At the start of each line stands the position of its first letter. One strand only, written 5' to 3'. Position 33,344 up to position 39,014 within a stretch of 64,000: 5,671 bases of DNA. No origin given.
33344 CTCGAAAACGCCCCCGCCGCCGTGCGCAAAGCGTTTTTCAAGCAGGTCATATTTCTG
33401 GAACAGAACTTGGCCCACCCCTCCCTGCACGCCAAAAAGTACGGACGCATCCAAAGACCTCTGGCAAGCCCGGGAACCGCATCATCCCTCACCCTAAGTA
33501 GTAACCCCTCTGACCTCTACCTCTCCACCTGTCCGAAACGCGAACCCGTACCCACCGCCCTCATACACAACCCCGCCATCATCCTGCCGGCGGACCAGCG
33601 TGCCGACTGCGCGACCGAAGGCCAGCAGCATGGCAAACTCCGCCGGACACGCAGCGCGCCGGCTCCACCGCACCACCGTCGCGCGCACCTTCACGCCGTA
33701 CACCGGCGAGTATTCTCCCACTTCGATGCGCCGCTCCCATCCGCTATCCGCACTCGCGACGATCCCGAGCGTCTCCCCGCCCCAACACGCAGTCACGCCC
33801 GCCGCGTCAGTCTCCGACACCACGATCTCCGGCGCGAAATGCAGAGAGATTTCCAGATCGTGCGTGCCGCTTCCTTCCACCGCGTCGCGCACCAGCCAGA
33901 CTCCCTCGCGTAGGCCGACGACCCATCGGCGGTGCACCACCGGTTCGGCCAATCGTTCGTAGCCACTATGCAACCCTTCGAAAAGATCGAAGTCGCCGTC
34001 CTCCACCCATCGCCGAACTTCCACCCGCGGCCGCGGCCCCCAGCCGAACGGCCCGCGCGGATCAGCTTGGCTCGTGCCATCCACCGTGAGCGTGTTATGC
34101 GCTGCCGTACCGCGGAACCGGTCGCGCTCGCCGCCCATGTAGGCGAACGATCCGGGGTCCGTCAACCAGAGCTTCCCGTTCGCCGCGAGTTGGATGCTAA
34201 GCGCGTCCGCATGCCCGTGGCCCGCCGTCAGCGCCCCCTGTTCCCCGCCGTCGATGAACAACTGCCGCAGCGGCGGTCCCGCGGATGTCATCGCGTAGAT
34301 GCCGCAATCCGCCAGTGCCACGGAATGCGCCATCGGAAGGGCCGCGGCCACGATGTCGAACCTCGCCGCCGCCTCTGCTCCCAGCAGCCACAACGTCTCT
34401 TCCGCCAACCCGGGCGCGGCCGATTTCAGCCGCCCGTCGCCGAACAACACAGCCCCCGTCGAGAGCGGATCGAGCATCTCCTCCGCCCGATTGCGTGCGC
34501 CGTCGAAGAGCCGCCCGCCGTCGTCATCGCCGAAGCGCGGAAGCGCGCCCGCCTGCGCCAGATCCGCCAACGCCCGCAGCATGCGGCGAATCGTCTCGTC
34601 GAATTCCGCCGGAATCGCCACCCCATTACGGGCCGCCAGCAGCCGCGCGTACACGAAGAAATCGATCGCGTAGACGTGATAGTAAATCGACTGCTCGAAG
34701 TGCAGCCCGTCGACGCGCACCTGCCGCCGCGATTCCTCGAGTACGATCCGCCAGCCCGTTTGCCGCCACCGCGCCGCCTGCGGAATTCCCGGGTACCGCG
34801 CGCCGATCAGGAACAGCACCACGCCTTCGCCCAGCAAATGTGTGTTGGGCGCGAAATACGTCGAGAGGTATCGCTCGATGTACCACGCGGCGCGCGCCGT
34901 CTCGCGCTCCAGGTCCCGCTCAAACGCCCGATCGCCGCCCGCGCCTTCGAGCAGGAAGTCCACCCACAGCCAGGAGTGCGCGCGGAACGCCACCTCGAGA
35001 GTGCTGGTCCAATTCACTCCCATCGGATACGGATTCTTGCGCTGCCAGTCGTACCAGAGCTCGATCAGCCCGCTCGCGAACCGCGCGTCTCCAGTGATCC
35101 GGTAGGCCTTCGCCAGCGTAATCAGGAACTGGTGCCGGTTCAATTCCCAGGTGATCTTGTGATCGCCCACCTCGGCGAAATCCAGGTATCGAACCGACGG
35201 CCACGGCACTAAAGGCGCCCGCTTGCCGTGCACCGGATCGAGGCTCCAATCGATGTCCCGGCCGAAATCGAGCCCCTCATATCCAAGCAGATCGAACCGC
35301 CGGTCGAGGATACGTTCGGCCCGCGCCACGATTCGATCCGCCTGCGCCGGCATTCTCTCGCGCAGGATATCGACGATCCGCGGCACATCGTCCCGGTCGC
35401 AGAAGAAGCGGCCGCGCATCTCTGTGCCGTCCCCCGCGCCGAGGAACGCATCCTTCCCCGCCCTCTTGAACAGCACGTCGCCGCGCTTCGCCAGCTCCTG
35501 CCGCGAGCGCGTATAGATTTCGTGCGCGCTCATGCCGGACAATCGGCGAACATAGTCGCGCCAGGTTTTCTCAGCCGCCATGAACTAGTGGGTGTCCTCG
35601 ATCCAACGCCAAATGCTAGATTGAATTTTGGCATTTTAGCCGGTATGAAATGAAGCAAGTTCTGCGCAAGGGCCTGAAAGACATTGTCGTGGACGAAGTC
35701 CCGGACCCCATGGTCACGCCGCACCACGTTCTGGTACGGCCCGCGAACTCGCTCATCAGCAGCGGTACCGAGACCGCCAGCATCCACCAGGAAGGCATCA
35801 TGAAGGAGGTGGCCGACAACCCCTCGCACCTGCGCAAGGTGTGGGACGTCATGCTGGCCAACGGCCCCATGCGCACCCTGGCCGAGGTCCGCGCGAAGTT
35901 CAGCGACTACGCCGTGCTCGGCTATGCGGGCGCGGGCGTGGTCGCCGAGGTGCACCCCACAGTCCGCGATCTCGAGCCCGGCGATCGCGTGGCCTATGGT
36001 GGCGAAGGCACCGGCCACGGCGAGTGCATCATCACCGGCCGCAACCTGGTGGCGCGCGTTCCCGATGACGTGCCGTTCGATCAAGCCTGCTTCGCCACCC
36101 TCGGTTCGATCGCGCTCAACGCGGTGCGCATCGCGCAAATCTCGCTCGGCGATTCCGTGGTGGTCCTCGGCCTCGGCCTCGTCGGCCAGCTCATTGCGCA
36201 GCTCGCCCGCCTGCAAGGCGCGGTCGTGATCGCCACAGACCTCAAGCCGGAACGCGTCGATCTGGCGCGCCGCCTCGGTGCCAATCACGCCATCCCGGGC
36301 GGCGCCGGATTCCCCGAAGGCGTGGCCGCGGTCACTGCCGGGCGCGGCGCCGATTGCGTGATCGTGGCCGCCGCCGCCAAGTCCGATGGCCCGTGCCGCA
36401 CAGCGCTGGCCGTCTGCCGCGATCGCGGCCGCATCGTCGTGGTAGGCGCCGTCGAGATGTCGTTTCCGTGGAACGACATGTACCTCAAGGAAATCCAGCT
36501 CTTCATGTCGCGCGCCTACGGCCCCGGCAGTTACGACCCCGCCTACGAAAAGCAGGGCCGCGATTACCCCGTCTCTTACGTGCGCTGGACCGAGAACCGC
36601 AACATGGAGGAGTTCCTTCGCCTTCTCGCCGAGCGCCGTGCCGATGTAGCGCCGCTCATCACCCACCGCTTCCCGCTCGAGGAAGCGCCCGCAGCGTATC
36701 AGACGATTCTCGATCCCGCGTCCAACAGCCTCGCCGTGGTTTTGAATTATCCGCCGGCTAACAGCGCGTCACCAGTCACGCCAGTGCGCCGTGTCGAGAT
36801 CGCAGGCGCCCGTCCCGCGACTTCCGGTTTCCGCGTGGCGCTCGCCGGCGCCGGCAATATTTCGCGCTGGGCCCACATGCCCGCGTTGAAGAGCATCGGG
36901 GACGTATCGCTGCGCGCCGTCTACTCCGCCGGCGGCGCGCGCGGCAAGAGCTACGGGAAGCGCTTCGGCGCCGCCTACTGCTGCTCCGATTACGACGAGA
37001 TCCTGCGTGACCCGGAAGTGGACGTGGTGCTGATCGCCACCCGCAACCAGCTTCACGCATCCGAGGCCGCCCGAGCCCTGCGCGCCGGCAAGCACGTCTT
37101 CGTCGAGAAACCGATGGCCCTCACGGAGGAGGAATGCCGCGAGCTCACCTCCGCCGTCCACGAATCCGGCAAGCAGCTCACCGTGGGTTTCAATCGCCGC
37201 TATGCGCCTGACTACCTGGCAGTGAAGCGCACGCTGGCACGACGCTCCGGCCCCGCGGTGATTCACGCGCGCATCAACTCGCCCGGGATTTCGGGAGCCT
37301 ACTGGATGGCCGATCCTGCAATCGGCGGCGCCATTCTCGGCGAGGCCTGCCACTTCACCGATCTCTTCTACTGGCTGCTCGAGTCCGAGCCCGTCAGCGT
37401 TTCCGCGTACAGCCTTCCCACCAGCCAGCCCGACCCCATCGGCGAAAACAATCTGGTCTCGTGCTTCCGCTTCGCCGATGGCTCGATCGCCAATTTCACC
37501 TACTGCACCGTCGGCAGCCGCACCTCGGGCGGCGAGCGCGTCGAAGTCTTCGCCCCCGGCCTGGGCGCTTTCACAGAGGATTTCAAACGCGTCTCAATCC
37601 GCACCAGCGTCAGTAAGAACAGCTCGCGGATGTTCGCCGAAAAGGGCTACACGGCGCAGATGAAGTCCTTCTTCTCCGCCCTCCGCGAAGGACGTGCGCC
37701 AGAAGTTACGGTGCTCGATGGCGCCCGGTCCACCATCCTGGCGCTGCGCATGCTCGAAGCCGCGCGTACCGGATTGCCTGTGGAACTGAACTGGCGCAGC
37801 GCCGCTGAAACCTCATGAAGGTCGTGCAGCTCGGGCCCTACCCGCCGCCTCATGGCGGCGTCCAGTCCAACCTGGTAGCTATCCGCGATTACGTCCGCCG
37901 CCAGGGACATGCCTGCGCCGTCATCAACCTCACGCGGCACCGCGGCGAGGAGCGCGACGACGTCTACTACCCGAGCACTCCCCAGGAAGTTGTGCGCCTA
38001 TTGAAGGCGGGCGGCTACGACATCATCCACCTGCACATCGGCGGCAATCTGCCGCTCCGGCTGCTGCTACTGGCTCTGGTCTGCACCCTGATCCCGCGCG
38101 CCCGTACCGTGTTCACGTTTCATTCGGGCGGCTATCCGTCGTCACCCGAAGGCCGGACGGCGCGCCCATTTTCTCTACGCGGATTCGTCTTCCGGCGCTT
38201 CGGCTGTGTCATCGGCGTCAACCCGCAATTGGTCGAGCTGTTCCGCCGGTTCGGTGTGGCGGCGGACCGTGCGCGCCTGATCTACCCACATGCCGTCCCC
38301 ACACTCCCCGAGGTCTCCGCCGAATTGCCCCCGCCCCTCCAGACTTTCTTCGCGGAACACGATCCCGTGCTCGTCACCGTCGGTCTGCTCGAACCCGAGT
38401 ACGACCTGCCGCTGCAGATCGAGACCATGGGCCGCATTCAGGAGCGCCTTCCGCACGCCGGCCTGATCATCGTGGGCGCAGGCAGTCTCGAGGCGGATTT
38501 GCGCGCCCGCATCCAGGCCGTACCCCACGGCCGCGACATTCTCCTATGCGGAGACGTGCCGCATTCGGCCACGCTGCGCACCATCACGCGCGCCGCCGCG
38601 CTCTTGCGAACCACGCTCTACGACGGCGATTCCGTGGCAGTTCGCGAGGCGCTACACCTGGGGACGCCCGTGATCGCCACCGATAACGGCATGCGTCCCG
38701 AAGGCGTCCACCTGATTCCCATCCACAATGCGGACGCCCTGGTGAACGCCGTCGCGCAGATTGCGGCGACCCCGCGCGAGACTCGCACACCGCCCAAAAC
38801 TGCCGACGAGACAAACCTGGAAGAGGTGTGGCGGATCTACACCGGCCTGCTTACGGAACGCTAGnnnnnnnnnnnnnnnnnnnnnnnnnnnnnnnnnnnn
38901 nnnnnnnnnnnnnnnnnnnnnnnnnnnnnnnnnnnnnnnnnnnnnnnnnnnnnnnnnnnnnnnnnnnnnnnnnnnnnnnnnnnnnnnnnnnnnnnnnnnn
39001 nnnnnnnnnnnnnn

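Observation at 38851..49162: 10.3-kb operon inside a glycan locus: a tail-fibre-like repeat protein plus two giant paralogous secreted proteins of unknown function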

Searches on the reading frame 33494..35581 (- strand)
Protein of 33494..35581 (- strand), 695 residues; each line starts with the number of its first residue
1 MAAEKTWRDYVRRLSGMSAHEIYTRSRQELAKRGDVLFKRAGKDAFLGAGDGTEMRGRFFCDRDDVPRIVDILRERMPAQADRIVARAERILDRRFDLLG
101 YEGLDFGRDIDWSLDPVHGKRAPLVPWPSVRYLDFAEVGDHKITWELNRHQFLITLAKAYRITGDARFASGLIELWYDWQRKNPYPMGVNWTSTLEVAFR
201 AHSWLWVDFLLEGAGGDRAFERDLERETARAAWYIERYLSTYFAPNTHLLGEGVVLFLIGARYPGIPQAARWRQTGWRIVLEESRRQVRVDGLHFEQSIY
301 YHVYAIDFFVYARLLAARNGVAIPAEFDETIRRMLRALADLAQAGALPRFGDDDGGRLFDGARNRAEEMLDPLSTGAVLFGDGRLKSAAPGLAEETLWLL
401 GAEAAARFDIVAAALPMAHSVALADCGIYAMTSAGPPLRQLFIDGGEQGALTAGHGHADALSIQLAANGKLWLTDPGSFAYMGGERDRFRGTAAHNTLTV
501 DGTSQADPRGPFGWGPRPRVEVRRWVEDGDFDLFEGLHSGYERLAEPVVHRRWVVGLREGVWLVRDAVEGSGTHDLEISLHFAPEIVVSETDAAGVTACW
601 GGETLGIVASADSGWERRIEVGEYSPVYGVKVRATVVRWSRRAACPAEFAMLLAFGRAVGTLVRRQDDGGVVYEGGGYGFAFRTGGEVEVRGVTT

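Call 7: search_protein_families(library=pfam, proteins=[window:33494-35581:-], max_evalue=0.001)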
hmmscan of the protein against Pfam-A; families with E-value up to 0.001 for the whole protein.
window:33494-35581:- (695 aa): 2 families
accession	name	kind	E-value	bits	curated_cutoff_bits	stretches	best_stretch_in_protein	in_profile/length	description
PF07940.18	Hepar_II_III_C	-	2e-41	142.5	24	1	420-636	6-219/237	Heparinase II/III-like, C-terminal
PF16889.11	Hepar_II_III_N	-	2e-30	106.7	22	1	90-352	63-312/340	Heparinase II/III N-terminus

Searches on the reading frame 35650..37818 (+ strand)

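Call 7: search_protein_families(library=pfam, proteins=[window:35650-37818:+], max_evalue=0.001)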
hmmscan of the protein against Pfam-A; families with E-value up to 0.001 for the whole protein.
window:35650-37818:+ (722 aa): 7 families
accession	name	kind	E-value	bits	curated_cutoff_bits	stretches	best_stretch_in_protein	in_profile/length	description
PF01408.29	GFO_IDH_MocA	-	2.6e-27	96.3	24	1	394-514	1-120/120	Oxidoreductase family, NAD-binding Rossmann fold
PF00107.32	ADH_zinc_N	-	1.3e-21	77.4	31.8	1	178-297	2-122/129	Zinc-binding dehydrogenase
PF22725.1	GFO_IDH_MocA_C3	-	6.8e-08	33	27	1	539-634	20-117/124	GFO/IDH/MocA C-terminal domain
PF02894.22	GFO_IDH_MocA_C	-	8.5e-07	29.4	22.9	1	552-713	32-218/218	Oxidoreductase family, C-terminal alpha/beta domain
PF13602.12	ADH_zinc_N_2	-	1.6e-06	29.5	27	1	209-352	1-122/134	Zinc-binding dehydrogenase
PF03447.22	NAD_binding_3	-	2.8e-06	28.4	24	1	418-511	21-114/116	Homoserine dehydrogenase, NAD binding domain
PF08240.17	ADH_N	-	9e-05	23.1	23.5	0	85-124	33-69/104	Alcohol dehydrogenase GroES-like domain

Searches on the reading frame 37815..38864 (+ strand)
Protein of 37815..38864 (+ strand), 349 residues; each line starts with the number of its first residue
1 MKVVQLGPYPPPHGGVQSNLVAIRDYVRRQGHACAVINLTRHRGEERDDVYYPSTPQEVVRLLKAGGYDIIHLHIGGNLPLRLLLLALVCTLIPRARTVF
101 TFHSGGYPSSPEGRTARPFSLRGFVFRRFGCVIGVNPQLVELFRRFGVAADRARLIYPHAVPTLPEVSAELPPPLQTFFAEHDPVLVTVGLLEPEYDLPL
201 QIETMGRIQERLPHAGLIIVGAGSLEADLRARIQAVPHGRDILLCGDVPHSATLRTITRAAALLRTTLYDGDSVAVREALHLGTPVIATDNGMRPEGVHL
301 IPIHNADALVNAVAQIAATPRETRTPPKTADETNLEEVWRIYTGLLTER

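Call 7: search_protein_families(library=pfam, proteins=[window:37815-38864:+], max_evalue=0.001)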
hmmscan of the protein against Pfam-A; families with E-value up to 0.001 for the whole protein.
window:37815-38864:+ (349 aa): 4 families
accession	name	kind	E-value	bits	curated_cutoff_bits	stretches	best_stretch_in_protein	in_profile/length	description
PF00534.26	Glycos_transf_1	-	3.4e-13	49.9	26.4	1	179-320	11-159/172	Glycosyl transferases group 1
PF13692.12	Glyco_trans_1_4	-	1.5e-12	48.4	27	1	184-317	2-140/142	Glycosyl transferases group 1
PF13439.12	Glyco_transf_4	-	2.6e-12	47.6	28.5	1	14-158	2-164/170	Glycosyltransferase Family 4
PF13579.12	Glyco_trans_4_4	-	4e-12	47.2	29.7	1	15-158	18-157/158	Glycosyl transferase 4-like domain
